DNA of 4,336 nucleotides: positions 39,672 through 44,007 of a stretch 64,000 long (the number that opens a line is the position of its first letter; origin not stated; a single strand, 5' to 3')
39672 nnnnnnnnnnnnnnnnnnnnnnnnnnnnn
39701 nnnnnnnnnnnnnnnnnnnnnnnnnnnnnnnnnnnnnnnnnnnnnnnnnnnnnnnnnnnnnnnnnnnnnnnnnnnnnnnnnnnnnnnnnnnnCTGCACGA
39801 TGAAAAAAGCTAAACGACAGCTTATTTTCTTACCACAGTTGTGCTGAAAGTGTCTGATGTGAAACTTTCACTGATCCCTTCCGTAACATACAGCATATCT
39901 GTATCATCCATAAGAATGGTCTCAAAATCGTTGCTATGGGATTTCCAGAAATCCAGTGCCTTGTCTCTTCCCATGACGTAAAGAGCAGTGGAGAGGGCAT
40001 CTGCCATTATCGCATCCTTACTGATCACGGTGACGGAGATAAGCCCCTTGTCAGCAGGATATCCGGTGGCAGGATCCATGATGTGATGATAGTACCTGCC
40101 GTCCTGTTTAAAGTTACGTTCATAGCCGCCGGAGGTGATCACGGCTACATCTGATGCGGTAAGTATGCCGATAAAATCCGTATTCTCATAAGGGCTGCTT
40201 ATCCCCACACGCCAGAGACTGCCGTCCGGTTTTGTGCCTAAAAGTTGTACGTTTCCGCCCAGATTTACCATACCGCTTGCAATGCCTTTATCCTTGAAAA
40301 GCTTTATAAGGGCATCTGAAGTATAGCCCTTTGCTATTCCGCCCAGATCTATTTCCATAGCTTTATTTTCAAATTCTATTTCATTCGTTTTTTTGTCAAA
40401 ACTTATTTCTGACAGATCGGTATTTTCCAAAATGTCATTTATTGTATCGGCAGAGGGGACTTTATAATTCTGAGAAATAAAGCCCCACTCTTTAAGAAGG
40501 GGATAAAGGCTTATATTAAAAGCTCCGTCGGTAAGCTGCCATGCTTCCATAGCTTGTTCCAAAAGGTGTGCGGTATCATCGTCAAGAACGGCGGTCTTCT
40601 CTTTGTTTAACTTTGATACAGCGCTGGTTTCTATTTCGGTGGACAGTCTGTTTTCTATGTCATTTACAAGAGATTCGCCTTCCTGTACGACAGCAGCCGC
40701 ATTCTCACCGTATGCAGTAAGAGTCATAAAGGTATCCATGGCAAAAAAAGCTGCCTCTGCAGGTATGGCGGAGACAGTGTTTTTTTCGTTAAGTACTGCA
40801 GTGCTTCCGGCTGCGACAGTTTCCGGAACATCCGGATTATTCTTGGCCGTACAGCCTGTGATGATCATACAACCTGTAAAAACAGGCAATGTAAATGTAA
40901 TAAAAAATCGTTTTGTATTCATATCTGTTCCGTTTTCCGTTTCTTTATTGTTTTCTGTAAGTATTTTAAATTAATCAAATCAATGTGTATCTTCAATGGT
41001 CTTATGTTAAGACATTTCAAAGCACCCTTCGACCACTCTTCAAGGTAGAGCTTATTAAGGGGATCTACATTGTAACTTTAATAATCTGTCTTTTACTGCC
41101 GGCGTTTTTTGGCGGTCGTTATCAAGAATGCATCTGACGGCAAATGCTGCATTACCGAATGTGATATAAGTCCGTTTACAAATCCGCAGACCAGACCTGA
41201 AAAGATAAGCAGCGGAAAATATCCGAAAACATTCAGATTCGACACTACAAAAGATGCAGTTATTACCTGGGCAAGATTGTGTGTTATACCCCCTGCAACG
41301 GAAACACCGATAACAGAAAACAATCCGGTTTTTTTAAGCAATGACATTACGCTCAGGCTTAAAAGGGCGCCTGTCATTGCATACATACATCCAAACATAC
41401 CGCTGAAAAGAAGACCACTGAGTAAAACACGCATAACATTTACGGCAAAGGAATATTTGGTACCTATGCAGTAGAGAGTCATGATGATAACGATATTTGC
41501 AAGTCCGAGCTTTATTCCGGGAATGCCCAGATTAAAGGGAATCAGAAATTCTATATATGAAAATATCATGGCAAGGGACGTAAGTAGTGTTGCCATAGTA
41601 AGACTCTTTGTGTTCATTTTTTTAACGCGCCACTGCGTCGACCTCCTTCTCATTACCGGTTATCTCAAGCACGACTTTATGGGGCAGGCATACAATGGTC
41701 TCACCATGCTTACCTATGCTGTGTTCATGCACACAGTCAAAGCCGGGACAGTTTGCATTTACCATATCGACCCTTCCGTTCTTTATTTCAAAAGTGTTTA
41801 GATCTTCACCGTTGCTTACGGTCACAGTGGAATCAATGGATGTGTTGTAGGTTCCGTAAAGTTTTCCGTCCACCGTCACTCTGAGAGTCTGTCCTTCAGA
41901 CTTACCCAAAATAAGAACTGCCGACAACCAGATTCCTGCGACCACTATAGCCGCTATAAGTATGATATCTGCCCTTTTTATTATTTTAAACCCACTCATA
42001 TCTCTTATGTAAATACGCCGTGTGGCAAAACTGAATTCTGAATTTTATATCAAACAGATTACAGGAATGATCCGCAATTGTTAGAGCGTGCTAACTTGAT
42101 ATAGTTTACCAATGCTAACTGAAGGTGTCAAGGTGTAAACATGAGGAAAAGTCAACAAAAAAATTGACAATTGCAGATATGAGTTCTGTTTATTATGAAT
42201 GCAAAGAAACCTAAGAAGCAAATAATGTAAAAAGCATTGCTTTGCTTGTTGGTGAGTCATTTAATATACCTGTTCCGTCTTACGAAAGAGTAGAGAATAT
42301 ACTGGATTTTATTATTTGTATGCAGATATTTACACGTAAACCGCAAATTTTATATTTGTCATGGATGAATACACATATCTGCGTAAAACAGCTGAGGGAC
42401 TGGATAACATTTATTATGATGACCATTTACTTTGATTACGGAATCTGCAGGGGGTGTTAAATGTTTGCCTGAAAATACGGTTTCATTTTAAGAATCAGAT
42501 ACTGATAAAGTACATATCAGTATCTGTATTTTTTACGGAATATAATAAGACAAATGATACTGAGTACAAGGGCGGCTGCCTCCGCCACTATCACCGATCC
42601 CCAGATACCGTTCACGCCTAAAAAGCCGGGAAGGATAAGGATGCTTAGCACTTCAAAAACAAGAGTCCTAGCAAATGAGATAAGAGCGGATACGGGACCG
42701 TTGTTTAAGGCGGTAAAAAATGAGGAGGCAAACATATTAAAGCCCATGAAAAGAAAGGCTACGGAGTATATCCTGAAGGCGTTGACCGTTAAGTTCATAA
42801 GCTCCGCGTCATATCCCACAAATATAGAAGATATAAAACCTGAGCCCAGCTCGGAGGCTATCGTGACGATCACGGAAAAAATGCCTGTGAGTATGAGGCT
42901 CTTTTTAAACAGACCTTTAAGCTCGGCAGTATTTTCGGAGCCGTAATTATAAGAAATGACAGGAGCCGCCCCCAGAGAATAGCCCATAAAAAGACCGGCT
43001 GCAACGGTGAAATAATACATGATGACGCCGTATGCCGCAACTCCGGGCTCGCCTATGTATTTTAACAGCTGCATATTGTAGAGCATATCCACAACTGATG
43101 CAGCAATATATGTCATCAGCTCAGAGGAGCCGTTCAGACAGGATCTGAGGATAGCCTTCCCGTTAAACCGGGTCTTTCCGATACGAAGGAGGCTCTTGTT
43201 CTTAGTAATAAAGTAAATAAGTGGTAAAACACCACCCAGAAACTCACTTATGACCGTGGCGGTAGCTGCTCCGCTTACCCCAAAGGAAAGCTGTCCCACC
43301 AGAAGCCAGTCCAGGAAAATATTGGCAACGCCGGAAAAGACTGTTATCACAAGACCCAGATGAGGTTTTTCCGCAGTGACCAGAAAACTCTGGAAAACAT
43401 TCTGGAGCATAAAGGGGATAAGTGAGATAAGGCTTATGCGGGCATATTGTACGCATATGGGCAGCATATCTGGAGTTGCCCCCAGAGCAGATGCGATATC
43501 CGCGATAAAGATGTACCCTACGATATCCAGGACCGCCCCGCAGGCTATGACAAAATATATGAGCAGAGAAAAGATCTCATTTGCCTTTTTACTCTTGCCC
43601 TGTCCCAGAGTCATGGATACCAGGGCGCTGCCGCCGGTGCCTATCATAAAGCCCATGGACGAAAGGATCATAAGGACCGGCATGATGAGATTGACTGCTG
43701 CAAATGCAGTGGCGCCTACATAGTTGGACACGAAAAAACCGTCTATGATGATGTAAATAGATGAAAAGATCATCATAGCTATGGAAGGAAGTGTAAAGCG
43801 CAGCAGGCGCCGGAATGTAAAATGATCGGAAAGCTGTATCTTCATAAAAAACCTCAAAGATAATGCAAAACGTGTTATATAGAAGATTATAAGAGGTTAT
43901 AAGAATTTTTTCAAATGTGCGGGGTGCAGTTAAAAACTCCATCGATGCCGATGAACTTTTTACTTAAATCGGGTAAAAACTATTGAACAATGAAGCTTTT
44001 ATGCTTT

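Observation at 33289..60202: Recurrent 18-bp dyad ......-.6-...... restricted to four intergenic regions: pilus operon, ApbE operon, MacB-type ABC operon and FTR1/P19 iron operon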

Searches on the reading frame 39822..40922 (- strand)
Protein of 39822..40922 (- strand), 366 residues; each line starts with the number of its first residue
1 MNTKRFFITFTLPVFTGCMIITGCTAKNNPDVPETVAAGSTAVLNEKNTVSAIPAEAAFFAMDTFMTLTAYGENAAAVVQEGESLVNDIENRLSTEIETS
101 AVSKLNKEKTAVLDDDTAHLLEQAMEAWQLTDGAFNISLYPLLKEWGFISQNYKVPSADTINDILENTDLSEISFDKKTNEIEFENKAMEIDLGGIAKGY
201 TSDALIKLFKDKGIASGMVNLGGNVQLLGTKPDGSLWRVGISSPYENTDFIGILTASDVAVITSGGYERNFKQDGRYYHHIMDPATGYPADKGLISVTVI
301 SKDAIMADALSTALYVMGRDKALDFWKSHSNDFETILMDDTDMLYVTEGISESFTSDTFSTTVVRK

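Call 9: search_protein_families(library=pfam, proteins=[window:39822-40922:-])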
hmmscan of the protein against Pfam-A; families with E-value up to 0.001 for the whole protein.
window:39822-40922:- (366 aa): 1 family
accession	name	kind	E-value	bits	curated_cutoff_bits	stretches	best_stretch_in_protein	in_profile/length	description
PF02424.20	ApbE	-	5.5e-85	285.5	25.6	1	62-336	1-265/266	ApbE family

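Call 43: find_related_loci(query=window:39822-40922:-, collection=metagenome_contigs, flank=6000)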
Query window:39822-40922:- (366 aa) in metagenome_contigs; peptide patterns used: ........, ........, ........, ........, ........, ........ (x = any residue, [..] = any of these).
101 stretches matched a pattern; 12 encode a relative of the query (tblastn E <= 1e-3); 12 distinct loci.
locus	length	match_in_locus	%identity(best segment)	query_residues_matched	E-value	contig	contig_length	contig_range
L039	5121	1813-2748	47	54-365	3e-100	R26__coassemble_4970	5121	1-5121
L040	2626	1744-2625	47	56-349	3e-97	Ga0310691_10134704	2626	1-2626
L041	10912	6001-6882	43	59-352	2e-85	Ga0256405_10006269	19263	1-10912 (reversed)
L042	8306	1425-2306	43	59-352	2e-85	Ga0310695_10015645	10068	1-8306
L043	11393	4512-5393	43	59-352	2e-85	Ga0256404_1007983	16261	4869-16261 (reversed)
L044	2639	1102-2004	44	54-355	2e-81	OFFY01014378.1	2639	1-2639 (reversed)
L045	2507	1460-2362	43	54-355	4e-78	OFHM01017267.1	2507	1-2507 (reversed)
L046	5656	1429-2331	43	54-355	2e-76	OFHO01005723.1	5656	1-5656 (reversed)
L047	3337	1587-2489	43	54-355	6e-77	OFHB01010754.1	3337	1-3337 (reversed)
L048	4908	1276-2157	42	59-354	1e-74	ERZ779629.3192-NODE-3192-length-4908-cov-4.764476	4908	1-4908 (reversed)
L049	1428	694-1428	44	55-299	1e-73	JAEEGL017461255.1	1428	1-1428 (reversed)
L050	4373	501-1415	34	55-355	1e-65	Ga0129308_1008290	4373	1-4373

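Call 69: search_protein_families(library=ncbifam, proteins=[window:39822-40922:-], max_evalue=0.00001)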
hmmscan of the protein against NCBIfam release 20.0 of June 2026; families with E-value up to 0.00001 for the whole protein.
window:39822-40922:- (366 aa): 1 family
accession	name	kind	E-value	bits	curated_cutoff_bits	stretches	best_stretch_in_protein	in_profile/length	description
NF007774.0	PRK10461.1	equivalog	2.7e-40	138.3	498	1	73-328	56-319/351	FAD:protein FMN transferase ApbE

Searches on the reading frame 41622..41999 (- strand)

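Call 9: search_protein_families(library=pfam, proteins=[window:41622-41999:-])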
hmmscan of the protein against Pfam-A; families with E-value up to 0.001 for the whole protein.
window:41622-41999:- (125 aa): 1 family
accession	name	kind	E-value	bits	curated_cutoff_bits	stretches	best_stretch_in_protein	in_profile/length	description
PF07009.16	NusG_II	-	1.1e-25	90.3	29.6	1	14-116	1-106/107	NusG domain II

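Call 69: search_protein_families(library=ncbifam, proteins=[window:41622-41999:-], max_evalue=0.00001)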
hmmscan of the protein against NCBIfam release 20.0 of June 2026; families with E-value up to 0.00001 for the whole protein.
window:41622-41999:- (125 aa): 0 families

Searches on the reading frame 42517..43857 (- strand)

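Call 9: search_protein_families(library=pfam, proteins=[window:42517-43857:-])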
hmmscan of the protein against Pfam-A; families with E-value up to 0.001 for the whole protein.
window:42517-43857:- (446 aa): 2 families
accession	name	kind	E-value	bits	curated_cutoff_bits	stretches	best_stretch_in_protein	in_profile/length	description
PF01554.23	MatE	-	1.2e-37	129.6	24.9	2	24-185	1-161/161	MatE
PF01943.22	Polysacc_synt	-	2.5e-06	27.6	28.2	1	242-445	4-193/274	Polysaccharide biosynthesis protein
